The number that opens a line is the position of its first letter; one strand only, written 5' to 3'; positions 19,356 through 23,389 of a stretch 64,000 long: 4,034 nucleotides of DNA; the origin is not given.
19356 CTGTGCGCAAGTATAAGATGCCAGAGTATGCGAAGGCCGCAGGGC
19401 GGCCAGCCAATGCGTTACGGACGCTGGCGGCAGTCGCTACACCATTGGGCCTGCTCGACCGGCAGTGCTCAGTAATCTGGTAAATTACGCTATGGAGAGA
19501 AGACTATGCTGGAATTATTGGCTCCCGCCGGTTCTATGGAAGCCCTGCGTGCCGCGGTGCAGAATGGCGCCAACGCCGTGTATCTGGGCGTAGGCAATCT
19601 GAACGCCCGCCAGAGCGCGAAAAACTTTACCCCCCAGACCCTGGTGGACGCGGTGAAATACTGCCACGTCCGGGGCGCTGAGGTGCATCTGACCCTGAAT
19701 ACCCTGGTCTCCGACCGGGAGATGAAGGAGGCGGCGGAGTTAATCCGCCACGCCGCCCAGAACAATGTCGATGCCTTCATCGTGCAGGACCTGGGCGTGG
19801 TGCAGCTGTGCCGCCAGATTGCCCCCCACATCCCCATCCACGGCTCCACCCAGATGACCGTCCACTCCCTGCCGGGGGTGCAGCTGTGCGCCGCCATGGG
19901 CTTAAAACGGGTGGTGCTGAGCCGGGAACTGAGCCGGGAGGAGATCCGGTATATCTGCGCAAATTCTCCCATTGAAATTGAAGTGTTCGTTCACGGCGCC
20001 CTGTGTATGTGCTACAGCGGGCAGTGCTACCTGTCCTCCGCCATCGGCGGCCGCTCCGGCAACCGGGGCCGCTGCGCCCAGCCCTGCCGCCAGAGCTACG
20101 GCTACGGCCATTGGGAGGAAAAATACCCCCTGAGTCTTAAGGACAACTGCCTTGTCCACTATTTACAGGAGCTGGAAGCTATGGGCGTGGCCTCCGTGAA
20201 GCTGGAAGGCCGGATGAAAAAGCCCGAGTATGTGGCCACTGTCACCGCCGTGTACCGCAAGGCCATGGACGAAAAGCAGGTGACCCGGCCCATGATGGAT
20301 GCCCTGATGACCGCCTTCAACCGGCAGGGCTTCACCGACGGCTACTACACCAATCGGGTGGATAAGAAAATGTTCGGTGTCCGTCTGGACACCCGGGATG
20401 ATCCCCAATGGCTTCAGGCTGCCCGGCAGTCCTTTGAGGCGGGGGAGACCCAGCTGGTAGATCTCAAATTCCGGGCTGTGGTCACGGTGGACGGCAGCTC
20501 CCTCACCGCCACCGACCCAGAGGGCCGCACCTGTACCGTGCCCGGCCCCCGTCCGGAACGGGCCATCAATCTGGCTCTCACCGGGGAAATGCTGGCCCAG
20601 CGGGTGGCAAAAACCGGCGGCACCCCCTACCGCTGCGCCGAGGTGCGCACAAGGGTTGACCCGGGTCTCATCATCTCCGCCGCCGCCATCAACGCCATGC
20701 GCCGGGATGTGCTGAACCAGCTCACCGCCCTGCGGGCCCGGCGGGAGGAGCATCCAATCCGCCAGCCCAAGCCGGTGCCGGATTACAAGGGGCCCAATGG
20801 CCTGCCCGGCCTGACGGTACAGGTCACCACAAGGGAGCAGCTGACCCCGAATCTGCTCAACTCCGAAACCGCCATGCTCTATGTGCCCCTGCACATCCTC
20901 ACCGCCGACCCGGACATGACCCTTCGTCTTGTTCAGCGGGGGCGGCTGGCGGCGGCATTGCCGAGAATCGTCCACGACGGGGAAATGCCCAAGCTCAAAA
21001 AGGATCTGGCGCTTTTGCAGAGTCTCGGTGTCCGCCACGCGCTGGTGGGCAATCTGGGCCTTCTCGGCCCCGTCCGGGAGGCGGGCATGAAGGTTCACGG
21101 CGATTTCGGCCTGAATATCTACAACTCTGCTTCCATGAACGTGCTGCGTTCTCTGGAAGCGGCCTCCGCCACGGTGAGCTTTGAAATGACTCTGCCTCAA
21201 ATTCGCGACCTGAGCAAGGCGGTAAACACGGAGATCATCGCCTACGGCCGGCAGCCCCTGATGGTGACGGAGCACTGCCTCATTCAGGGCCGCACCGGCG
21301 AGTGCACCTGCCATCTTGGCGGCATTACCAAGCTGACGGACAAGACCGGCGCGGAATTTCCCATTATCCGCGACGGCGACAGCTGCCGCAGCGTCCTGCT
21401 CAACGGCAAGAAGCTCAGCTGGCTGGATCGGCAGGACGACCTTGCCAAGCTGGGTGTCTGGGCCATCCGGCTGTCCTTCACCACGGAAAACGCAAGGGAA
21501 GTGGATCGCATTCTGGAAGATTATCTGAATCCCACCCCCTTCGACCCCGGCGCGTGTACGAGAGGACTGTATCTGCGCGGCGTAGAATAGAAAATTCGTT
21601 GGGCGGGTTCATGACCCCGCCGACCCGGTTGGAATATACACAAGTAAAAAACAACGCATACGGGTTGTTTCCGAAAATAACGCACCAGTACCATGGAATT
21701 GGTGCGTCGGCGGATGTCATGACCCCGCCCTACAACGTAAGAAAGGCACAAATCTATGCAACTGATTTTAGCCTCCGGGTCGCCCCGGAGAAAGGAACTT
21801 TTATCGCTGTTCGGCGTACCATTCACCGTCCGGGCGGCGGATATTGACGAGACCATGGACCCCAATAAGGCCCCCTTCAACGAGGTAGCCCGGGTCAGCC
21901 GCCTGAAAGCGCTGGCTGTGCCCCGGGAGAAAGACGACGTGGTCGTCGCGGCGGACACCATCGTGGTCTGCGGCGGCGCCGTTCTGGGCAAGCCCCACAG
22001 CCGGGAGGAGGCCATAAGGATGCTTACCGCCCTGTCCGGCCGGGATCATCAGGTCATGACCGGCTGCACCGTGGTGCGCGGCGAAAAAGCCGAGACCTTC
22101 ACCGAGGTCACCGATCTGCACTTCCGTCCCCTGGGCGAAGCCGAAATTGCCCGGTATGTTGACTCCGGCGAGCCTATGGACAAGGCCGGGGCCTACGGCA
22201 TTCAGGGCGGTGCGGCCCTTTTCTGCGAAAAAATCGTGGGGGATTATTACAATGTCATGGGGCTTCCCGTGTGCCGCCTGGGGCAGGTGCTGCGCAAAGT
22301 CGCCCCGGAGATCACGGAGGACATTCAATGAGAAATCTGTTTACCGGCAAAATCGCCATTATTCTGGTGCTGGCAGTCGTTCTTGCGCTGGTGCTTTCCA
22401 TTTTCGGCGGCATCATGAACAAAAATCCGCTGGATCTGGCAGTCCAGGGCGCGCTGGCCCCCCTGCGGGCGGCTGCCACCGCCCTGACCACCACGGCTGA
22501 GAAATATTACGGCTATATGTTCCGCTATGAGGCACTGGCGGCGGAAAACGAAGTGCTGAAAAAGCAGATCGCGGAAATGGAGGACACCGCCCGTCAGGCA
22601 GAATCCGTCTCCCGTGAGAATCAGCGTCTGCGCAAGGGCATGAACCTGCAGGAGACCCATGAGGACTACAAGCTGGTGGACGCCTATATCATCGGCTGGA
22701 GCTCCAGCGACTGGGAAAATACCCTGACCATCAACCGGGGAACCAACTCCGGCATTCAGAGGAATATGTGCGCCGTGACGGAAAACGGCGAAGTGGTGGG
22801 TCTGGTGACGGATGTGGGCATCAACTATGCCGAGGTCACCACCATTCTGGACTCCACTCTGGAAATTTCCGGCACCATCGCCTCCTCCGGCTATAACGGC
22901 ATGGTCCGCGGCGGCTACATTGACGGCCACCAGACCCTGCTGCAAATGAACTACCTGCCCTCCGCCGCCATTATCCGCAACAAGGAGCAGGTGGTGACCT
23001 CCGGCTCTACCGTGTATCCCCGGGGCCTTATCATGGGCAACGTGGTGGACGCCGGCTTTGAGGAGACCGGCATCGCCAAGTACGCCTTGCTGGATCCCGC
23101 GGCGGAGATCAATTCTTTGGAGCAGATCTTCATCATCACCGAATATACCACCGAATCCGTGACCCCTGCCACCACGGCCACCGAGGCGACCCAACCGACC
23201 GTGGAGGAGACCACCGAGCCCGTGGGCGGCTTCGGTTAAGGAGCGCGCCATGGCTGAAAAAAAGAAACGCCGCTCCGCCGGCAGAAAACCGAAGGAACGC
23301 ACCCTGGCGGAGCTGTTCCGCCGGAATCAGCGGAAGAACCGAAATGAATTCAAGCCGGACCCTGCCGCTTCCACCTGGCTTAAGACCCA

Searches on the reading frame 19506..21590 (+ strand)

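Call 14: search_protein_families(library=pfam, proteins=[window:19506-21590:+], max_evalue=0.001)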
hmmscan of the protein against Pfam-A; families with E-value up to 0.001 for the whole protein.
window:19506-21590:+ (694 aa): 2 families
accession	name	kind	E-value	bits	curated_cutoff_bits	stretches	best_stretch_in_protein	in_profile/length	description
PF01136.24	Peptidase_U32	-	1.2e-87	293.5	22.4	2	73-284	1-230/233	Peptidase family U32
PF12392.13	DUF3656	-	9.5e-15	55.7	22.1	1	298-410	5-108/109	Collagenase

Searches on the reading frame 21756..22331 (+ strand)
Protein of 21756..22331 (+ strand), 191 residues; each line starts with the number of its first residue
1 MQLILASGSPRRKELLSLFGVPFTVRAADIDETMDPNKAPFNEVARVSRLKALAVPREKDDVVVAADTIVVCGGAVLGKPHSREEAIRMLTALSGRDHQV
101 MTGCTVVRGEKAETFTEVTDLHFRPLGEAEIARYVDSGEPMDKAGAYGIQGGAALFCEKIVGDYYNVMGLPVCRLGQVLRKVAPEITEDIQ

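Call 14: search_protein_families(library=pfam, proteins=[window:21756-22331:+], max_evalue=0.001)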
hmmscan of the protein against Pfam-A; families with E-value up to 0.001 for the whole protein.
window:21756-22331:+ (191 aa): 1 family
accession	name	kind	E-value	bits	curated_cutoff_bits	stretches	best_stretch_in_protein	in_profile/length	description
PF02545.19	Maf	-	1.7e-63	214.1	27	1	2-181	1-186/187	Maf-like protein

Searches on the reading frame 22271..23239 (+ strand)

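Call 14: search_protein_families(library=pfam, proteins=[window:22271-23239:+], max_evalue=0.001)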
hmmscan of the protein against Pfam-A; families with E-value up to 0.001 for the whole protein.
window:22271-23239:+ (322 aa): 1 family
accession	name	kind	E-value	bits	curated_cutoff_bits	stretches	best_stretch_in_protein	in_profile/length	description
PF04085.20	MreC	-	1.4e-36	126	28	1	140-290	1-147/147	Rod shape-determining protein MreC, barrel core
